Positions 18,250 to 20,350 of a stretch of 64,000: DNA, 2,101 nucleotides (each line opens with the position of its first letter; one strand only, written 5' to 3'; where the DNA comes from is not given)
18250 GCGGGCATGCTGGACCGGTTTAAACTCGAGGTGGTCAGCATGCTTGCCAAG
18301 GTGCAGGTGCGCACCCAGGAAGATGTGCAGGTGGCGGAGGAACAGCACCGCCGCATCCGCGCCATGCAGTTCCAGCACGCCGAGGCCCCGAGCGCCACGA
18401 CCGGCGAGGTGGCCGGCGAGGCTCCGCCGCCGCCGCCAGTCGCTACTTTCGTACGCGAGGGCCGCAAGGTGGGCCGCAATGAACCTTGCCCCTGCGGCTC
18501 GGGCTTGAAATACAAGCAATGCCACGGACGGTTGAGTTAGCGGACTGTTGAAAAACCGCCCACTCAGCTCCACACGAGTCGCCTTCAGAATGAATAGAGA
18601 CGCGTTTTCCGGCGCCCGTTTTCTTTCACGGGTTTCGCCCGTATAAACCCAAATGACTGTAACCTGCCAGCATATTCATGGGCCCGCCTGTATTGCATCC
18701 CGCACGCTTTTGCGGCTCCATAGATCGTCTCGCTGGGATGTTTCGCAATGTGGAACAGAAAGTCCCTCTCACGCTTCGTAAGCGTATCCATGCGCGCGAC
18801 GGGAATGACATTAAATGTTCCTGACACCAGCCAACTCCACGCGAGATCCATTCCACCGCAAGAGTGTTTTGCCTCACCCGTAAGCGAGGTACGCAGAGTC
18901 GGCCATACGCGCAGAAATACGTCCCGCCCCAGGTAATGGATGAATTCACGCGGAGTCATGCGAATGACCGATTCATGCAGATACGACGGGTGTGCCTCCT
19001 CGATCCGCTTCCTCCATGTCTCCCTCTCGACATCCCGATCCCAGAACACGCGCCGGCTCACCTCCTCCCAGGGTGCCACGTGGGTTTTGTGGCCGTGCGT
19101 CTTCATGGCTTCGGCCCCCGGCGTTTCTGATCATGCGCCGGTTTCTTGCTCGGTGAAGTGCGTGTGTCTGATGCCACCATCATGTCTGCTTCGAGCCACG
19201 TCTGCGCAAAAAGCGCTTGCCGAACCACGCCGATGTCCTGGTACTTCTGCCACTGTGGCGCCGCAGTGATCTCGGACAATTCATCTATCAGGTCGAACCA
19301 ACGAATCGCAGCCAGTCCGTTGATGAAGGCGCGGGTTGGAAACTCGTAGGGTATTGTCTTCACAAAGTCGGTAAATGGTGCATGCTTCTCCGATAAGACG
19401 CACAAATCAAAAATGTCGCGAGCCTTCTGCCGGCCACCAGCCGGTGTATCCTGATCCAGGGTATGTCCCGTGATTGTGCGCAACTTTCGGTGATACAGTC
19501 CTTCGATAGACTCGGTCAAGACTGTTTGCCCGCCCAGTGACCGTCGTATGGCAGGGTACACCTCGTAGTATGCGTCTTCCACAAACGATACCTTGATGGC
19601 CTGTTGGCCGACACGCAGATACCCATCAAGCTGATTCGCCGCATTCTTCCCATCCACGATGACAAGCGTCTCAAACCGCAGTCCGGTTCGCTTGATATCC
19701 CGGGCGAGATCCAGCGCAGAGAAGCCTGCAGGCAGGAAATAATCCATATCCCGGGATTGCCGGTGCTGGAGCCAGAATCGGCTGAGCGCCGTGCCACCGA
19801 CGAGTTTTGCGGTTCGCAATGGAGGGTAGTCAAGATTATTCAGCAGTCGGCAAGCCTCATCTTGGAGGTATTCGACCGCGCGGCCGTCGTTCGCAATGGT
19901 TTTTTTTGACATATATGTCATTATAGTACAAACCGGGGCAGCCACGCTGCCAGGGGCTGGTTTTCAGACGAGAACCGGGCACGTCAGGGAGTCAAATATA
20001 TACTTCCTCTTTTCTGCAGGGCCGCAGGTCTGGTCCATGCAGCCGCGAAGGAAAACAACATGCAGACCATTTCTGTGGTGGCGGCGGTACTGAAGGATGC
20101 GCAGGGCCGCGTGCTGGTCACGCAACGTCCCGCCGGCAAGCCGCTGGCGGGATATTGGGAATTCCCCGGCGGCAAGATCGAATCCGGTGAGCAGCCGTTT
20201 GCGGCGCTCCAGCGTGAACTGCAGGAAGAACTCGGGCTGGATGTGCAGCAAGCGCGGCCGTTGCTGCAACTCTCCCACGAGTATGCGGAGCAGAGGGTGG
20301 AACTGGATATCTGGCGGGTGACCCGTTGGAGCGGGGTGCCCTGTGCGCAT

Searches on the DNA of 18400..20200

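Call 95: search_rna_families(source=window, start=18400, end=20200, threshold=evalue, max_evalue=1)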
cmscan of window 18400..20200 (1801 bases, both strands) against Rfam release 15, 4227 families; matches with E-value up to 1: 0.
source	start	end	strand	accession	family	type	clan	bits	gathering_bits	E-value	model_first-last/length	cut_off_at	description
